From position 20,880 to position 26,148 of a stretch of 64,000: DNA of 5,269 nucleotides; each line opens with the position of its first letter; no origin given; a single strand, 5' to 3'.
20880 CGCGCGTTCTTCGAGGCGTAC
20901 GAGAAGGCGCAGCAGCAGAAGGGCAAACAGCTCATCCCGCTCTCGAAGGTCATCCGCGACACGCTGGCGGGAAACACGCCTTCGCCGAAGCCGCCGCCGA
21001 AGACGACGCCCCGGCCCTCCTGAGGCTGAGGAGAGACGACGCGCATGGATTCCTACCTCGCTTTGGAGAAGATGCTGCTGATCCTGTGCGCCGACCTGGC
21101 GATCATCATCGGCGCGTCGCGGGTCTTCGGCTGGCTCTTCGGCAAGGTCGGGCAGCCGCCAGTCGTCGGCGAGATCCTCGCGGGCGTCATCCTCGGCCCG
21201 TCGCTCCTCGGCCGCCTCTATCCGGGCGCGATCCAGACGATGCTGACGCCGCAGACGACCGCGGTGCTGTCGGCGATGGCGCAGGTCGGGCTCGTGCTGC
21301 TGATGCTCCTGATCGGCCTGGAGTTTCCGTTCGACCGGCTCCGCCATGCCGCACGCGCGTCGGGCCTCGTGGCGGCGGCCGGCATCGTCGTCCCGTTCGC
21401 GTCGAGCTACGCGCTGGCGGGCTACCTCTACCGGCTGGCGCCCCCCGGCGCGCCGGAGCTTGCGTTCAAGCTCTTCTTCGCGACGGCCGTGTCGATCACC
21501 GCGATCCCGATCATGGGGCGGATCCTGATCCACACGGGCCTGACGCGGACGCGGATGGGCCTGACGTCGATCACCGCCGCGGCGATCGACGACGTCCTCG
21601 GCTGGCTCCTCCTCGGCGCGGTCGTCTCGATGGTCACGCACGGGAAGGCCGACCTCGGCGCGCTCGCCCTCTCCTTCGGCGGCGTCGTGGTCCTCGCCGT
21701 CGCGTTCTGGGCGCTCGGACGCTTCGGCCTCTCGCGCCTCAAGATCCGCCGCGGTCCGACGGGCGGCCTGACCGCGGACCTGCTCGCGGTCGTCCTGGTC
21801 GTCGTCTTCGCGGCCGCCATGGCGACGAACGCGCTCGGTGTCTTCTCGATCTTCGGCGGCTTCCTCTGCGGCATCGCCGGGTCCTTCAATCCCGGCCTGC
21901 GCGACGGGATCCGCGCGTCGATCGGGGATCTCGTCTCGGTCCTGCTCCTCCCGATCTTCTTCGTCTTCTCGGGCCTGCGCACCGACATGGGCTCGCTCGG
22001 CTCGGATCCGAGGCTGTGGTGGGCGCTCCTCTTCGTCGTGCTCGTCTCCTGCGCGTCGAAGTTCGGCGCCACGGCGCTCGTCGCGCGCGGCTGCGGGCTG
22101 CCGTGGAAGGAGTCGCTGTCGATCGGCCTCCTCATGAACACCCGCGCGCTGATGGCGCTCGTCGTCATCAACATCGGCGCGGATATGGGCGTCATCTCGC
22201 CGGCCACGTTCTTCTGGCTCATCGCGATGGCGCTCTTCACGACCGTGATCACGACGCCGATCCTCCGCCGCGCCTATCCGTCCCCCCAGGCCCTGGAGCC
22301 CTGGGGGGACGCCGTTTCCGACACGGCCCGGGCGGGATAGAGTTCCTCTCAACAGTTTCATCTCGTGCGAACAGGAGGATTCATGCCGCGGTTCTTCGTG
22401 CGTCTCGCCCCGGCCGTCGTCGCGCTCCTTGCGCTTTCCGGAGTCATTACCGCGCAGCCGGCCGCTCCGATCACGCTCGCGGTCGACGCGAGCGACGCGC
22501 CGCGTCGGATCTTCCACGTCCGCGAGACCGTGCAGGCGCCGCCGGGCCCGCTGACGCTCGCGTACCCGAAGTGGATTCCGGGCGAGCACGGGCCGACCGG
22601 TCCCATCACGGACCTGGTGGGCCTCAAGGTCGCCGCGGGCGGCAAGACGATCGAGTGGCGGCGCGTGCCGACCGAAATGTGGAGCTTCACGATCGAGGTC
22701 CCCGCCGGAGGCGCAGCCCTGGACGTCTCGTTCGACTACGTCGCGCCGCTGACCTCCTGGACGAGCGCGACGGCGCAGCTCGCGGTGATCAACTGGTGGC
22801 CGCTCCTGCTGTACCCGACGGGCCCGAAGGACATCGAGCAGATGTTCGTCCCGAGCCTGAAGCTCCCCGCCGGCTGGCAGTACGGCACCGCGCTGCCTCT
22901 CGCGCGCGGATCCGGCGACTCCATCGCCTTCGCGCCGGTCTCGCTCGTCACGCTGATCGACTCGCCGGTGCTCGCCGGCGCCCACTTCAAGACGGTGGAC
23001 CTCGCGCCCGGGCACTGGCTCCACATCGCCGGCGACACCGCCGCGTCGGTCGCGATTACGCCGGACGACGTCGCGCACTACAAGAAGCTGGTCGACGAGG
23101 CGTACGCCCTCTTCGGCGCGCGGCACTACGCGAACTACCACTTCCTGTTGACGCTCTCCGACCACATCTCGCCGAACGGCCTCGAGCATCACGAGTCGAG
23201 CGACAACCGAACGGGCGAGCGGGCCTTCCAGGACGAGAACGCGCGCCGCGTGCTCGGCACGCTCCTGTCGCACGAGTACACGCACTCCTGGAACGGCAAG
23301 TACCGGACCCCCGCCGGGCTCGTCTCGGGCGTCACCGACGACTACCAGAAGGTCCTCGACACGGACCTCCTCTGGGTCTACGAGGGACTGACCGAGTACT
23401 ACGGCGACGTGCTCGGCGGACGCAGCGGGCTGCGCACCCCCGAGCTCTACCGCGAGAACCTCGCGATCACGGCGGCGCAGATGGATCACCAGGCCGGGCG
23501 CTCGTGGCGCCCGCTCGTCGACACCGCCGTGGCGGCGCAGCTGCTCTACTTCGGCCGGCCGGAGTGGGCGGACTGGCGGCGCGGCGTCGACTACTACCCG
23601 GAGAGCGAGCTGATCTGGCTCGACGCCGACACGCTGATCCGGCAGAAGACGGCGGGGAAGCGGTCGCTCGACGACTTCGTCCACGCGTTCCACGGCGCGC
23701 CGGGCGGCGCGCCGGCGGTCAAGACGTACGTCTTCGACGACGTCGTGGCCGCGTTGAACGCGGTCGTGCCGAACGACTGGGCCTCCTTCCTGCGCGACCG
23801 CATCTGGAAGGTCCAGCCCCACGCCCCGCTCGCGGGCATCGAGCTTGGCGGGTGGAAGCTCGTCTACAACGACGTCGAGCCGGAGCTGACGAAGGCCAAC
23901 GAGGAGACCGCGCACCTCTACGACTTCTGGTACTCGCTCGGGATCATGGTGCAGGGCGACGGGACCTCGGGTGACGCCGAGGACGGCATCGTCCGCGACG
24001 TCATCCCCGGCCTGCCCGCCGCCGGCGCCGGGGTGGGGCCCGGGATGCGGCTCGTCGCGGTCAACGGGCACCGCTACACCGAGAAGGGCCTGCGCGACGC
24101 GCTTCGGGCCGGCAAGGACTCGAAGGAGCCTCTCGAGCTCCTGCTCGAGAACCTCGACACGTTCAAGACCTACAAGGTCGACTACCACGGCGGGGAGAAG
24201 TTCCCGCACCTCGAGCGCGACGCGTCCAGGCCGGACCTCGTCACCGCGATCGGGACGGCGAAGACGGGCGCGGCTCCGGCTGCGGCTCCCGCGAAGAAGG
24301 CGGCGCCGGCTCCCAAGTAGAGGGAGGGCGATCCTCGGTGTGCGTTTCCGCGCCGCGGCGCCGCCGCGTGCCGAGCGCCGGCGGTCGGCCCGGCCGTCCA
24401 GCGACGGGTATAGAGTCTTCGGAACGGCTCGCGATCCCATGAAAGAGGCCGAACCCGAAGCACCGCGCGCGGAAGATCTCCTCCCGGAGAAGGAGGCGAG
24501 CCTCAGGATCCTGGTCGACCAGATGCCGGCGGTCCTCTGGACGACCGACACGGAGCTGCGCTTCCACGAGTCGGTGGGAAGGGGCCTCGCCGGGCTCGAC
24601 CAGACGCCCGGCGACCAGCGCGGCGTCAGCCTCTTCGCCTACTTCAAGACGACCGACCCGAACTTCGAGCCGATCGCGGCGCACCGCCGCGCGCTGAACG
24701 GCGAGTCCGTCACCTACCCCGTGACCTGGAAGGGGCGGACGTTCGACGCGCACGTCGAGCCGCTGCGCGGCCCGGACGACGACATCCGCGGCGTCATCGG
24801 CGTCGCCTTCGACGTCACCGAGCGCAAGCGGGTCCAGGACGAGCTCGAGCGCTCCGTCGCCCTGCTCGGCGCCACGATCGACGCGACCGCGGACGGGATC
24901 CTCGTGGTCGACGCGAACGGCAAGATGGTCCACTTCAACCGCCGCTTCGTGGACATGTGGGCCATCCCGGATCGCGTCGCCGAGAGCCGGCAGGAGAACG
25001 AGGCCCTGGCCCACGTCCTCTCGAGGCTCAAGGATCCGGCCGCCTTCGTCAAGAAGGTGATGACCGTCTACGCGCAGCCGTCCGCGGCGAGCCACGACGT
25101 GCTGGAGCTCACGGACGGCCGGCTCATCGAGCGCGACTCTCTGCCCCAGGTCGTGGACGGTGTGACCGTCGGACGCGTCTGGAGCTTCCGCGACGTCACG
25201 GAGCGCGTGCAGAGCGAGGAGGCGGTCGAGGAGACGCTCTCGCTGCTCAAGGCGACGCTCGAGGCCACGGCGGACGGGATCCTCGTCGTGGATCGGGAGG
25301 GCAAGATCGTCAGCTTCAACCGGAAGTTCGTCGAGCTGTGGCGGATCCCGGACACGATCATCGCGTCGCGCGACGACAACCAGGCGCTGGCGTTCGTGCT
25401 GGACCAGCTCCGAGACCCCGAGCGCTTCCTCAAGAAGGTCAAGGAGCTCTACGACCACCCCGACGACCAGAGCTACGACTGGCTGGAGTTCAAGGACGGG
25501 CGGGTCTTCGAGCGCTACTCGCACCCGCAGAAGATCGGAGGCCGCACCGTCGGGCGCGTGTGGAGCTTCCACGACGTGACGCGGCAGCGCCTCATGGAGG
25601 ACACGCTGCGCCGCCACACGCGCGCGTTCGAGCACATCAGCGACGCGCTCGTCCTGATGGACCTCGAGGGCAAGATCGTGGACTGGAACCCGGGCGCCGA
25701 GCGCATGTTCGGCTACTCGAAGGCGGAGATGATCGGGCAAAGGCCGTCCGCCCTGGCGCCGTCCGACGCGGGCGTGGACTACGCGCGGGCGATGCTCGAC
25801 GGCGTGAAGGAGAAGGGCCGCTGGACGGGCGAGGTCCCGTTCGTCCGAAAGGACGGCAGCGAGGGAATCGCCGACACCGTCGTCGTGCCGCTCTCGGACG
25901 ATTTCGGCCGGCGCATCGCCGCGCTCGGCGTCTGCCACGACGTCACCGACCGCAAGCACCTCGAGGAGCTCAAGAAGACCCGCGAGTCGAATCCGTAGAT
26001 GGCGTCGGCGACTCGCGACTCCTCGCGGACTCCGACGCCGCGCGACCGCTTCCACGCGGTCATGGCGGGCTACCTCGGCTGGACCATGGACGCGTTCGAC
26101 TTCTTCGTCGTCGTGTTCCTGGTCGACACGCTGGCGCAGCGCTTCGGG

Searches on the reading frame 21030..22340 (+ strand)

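Call 10: search_protein_families(library=pfam, proteins=[window:21030-22340:+], max_evalue=0.001)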
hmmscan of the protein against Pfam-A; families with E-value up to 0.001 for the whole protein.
window:21030-22340:+ (436 aa): 1 family
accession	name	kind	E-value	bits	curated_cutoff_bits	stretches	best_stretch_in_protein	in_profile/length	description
PF00999.27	Na_H_Exchanger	-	4.8e-54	184.1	26.2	1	32-412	6-373/375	Sodium/hydrogen exchanger, transmembrane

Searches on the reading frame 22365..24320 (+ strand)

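Call 10: search_protein_families(library=pfam, proteins=[window:22365-24320:+], max_evalue=0.001)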
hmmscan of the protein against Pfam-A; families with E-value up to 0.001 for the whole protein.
window:22365-24320:+ (651 aa): 3 families
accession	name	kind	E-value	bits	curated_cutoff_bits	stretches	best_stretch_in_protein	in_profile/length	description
PF17899.6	Peptidase_M61_N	-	2.8e-28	99.4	23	1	38-206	2-168/168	Peptidase M61 N-terminal domain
PF05299.18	Peptidase_M61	-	1.8e-27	96.5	22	1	299-417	4-118/118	M61 glycyl aminopeptidase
PF00595.29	PDZ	-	0.00055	20.7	23.2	1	524-594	11-80/81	PDZ domain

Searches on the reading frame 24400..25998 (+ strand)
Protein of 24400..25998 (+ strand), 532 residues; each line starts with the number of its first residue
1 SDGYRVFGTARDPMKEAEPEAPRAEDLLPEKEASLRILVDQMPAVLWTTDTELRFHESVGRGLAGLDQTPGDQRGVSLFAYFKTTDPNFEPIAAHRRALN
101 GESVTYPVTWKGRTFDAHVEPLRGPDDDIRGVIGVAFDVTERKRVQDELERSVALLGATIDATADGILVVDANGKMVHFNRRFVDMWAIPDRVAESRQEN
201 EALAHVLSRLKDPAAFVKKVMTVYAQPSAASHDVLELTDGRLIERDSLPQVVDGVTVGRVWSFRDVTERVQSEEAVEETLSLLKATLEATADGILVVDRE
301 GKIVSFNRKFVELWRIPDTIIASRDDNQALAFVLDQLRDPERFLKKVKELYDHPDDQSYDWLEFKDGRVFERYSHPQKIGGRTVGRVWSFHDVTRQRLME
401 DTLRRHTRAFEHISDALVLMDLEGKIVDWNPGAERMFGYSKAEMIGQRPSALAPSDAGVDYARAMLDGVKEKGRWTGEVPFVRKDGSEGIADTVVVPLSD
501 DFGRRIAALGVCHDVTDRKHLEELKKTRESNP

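Call 10: search_protein_families(library=pfam, proteins=[window:24400-25998:+], max_evalue=0.001)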
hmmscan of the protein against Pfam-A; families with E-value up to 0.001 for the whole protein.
window:24400-25998:+ (532 aa): 7 families
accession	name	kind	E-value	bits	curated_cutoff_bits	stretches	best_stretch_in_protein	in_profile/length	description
PF08448.16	PAS_4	-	2.7e-33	114.9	23.1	2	410-519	1-109/110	PAS fold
PF00989.32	PAS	-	1.4e-24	86.7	22.6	1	408-515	5-113/113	PAS fold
PF13188.13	PAS_8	-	2.4e-23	81.6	21.8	2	405-447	2-41/65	PAS domain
PF13426.13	PAS_9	-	1.1e-22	80.7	27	1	415-517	2-103/103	PAS domain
PF12860.13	PAS_7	-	1.3e-22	80.6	27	2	162-274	3-115/115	PAS fold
PF08447.18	PAS_3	-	1.4e-08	35.3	25.6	1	426-511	1-88/89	PAS fold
PF24820.1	Diguanyl_cycl_sensor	-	5.3e-07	30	28.1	0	411-448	3-40/109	Diguanylate cyclase-like sensor domain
